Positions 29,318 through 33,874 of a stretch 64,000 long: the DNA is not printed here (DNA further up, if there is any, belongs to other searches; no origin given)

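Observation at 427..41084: Family of terminator hairpins sharing a conserved stem sequence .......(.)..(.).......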

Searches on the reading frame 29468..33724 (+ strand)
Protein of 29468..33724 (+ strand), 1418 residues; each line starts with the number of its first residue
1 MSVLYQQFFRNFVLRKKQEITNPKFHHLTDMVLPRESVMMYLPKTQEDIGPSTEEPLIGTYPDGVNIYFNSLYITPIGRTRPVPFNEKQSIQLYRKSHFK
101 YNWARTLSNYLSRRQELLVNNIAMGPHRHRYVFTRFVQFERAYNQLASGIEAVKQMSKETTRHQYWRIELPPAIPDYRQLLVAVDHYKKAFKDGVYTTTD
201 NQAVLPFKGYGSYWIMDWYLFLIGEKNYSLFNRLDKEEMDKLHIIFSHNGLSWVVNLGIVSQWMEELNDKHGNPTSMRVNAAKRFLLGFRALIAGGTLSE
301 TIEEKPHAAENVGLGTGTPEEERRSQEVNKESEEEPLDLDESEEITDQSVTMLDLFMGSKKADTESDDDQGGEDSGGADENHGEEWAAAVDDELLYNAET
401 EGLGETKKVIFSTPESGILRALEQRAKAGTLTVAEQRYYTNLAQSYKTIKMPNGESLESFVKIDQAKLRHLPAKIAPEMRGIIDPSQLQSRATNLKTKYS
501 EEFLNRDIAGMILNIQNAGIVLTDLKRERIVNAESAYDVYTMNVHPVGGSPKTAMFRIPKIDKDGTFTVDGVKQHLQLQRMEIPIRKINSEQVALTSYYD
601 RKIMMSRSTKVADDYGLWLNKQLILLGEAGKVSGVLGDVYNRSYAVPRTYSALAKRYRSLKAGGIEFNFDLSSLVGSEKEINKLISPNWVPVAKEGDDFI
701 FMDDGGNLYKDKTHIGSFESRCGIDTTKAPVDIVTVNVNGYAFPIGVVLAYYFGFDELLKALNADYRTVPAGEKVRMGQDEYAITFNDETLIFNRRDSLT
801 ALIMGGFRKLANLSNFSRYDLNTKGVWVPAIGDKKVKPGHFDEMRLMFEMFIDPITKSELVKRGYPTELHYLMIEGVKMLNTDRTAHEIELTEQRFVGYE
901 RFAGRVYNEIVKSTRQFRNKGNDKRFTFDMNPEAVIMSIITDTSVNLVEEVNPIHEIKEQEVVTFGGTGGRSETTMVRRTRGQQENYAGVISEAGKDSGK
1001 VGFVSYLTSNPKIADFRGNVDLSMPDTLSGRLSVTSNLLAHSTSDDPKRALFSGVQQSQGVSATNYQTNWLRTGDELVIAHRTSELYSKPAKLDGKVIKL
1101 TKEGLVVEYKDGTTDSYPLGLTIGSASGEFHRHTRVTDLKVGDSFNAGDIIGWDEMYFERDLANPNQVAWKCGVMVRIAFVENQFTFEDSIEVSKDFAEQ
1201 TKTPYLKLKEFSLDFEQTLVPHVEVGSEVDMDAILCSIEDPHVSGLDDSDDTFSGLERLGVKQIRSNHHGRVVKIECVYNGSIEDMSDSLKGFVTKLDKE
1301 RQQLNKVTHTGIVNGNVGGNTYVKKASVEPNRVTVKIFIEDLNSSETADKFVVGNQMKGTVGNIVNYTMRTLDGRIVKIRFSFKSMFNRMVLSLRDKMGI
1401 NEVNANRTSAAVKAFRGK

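Call 28: search_protein_families(library=pfam, proteins=[window:29468-33724:+], max_evalue=0.001)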
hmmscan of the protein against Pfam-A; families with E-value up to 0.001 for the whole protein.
window:29468-33724:+ (1418 aa): 0 families

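Call 54: search_protein_families(library=phrogs, proteins=[window:29468-33724:+], max_evalue=0.00001)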
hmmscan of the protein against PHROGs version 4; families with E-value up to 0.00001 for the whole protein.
window:29468-33724:+ (1418 aa): 3 families
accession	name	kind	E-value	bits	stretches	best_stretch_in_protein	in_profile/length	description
phrog_3148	-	DNA, RNA and nucleotide metabolism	0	1563.6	1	3-1417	2-1422/1424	RNA polymerase beta subunit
phrog_14872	-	DNA, RNA and nucleotide metabolism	2.4e-93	314.8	1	848-1412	798-1388/1393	RNA polymerase beta subunit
phrog_38251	-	DNA, RNA and nucleotide metabolism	6.9e-08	32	0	735-971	706-942/945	RNA polymerase beta subunit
